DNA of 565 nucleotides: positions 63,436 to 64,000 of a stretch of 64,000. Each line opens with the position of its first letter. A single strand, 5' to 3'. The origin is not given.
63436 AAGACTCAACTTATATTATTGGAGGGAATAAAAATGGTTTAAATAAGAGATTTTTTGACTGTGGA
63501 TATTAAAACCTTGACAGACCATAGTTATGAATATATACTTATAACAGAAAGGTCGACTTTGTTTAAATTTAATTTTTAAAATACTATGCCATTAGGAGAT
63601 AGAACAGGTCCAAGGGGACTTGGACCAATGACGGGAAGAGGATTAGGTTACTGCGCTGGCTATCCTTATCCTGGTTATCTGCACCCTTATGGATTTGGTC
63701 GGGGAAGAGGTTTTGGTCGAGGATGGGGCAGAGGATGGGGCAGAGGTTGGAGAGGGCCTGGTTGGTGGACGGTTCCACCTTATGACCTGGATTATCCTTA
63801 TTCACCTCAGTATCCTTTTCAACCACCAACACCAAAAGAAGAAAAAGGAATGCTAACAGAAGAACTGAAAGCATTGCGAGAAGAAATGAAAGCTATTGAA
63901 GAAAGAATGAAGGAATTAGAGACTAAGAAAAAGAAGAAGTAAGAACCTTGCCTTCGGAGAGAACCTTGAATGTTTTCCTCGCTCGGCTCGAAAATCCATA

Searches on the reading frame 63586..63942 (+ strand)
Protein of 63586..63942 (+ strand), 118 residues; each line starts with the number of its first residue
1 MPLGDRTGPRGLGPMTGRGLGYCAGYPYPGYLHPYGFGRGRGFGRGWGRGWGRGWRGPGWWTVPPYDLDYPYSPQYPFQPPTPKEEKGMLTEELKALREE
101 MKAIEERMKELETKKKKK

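Call 78: search_protein_families(library=pfam, proteins=[window:63586-63942:+], max_evalue=0.01)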
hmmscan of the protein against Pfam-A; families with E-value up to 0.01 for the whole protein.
window:63586-63942:+ (118 aa): 2 families
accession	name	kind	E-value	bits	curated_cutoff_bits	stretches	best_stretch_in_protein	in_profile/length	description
PF17253.7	DUF5320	-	3.6e-31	108.7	27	1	1-111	1-99/99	Family of unknown function (DUF5320)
PF16740.10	SKA2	-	0.0035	17.6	30.1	1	89-116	42-69/110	Spindle and kinetochore-associated protein 2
